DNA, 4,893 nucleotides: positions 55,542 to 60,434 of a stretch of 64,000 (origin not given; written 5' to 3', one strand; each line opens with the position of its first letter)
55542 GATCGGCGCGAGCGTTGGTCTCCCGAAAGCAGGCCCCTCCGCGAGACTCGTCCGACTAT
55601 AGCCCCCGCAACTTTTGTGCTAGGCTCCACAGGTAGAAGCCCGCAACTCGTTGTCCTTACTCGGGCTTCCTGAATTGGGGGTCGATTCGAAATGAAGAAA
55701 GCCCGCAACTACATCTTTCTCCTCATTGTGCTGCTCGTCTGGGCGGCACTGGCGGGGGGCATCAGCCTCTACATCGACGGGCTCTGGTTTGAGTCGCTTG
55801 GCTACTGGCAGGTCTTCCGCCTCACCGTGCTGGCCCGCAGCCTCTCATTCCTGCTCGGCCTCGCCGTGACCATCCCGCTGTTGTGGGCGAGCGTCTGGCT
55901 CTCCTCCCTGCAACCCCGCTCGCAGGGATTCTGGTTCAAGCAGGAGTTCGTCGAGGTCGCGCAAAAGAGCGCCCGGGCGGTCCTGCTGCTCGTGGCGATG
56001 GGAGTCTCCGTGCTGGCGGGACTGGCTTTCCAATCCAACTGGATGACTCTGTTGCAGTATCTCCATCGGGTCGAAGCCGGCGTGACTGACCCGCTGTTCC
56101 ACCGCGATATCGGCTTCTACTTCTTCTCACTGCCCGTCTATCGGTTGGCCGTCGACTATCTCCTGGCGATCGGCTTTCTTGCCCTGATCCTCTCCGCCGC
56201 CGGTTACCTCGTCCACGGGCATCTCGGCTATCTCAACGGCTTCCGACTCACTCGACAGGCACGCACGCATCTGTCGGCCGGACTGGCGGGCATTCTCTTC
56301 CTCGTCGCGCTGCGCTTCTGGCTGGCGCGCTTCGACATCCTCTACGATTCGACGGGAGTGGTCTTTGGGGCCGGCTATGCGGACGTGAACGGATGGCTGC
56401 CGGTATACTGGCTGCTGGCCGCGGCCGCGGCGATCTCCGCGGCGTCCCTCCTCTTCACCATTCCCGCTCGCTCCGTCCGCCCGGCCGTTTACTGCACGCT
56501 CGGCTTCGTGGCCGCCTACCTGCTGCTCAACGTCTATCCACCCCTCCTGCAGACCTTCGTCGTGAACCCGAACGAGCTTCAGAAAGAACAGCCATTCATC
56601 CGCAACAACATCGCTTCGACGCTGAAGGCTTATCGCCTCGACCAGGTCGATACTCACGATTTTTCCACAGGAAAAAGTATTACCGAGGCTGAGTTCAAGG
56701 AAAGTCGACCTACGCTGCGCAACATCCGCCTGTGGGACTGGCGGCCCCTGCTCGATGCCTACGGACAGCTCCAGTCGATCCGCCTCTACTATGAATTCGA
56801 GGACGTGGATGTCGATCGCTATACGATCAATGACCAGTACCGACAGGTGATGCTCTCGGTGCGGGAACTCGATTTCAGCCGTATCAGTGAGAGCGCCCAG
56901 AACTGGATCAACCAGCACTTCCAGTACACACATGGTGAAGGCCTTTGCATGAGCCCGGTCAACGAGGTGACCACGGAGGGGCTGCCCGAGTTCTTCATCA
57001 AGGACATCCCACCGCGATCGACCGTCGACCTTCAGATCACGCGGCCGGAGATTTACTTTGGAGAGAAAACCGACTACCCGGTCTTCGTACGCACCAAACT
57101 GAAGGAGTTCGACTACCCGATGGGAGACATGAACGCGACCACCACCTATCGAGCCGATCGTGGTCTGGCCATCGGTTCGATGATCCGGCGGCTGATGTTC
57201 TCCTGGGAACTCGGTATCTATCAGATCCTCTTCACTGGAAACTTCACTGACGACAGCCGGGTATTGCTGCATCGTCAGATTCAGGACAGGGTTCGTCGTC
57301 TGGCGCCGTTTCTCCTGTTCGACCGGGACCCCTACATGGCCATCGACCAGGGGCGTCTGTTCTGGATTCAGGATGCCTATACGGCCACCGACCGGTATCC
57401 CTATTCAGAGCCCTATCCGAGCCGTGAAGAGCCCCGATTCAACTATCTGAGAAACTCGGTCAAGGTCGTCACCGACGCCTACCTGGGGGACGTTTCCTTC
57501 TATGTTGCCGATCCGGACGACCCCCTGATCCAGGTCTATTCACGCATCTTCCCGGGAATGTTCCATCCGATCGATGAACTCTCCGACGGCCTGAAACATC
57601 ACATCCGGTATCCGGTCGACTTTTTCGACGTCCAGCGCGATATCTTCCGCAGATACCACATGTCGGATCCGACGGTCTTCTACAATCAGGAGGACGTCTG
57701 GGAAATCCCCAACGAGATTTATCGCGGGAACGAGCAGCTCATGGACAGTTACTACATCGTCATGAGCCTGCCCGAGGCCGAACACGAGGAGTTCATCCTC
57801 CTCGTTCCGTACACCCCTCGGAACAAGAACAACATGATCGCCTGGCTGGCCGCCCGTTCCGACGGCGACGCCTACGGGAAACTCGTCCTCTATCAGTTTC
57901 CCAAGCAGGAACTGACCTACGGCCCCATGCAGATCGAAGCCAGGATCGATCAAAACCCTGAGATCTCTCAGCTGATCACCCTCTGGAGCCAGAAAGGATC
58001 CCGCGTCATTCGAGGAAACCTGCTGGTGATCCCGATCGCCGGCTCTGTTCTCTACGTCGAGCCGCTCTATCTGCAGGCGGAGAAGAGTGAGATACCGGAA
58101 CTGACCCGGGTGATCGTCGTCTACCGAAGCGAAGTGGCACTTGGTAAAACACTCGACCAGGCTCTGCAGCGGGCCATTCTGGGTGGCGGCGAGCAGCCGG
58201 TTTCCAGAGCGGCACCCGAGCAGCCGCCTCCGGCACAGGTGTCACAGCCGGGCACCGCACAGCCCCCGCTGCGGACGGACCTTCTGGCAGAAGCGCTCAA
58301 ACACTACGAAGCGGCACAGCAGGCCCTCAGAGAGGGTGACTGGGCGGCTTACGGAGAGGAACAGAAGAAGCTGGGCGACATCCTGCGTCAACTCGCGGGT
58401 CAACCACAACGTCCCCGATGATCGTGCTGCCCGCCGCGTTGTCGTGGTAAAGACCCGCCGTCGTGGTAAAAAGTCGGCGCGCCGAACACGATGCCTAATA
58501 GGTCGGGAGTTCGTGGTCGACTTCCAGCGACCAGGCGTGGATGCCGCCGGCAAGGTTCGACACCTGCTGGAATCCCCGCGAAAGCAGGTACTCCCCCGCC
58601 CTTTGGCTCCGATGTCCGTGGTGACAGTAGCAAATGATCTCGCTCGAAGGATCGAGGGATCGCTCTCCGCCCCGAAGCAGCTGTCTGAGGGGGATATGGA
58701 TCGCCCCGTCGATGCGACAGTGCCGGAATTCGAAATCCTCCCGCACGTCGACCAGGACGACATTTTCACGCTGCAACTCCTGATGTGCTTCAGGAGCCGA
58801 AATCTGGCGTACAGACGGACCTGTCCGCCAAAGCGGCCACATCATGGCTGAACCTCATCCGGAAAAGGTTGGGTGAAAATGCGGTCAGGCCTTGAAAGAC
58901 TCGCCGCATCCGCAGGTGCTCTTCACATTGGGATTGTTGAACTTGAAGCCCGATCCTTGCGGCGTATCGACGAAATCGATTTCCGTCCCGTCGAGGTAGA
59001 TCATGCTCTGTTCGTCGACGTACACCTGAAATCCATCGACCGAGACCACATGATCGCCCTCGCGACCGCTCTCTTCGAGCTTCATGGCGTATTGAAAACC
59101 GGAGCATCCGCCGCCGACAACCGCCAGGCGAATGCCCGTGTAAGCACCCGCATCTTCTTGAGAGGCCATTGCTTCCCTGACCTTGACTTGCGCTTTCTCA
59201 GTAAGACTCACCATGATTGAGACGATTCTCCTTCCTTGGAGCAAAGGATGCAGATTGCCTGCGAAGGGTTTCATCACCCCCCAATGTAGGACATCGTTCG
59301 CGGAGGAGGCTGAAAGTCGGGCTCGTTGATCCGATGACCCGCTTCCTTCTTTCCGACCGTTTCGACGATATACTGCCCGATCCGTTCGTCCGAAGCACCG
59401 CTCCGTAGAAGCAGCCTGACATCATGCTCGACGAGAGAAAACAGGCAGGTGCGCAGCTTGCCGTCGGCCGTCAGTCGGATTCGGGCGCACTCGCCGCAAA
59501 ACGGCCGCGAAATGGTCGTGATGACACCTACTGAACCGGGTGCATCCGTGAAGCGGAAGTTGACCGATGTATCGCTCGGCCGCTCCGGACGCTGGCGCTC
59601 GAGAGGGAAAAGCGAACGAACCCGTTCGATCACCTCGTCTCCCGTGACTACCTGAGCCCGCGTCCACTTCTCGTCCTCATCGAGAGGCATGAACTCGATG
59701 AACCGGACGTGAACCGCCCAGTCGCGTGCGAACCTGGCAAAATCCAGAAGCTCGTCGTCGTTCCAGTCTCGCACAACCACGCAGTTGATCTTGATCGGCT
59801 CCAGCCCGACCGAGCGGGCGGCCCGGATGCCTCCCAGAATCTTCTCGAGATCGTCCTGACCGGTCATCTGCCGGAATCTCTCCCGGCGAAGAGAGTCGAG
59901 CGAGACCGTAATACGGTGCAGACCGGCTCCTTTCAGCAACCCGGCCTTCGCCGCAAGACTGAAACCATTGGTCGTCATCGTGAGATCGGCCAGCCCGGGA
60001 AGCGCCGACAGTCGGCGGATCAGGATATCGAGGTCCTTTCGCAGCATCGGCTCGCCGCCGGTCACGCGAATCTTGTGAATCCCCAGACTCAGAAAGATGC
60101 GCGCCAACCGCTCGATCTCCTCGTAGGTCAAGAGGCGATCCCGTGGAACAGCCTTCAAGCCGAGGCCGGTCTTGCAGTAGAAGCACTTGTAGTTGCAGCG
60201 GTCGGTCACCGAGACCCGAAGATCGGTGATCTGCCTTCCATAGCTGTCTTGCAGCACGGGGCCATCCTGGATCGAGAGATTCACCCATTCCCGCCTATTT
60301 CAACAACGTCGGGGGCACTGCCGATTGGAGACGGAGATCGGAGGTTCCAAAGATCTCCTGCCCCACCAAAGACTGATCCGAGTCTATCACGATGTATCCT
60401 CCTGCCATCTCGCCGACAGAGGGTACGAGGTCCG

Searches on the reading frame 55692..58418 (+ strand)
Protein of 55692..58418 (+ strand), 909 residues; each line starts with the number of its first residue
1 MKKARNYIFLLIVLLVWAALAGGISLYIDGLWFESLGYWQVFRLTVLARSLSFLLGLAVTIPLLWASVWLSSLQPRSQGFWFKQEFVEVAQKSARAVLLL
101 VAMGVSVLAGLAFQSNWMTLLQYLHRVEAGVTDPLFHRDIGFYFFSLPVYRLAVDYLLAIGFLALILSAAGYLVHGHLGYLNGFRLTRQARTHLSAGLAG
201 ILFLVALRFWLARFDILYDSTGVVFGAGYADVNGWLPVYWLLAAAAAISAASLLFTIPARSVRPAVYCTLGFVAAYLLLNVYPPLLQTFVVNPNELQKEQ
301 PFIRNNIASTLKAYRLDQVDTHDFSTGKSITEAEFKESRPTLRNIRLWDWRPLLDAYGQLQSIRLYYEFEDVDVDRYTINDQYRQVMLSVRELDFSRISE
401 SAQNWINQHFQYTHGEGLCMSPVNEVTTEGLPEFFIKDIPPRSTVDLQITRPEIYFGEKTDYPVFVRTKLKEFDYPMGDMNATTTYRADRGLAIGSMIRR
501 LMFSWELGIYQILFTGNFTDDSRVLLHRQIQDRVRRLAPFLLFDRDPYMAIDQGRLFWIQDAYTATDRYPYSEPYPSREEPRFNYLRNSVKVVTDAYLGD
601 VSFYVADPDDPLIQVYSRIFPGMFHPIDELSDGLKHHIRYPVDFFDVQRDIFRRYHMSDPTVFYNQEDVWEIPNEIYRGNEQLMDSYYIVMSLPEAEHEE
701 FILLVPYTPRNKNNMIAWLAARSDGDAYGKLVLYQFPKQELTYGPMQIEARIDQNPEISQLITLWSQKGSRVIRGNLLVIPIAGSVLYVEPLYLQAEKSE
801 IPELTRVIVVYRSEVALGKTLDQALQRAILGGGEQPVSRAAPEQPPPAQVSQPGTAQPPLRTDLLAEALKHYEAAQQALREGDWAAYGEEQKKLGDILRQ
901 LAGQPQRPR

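Call 50: search_protein_families(library=pfam, proteins=[window:55692-58418:+], max_evalue=0.00001)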
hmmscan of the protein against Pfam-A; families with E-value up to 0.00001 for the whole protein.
window:55692-58418:+ (909 aa): 1 family
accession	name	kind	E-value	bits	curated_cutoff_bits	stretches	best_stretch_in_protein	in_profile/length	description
PF03699.18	UPF0182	-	5.1e-285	947.9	27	1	9-765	4-770/770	Uncharacterised protein family (UPF0182)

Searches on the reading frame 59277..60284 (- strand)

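Call 50: search_protein_families(library=pfam, proteins=[window:59277-60284:-], max_evalue=0.00001)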
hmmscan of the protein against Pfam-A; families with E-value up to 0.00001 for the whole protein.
window:59277-60284:- (336 aa): 2 families
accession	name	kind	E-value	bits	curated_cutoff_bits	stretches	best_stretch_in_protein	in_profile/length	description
PF06463.18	Mob_synth_C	-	8.6e-35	119.9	37.4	1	192-318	2-127/128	Molybdenum Cofactor Synthesis C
PF04055.27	Radical_SAM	-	3.4e-33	115.6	29.5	1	24-186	1-166/166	Radical SAM superfamily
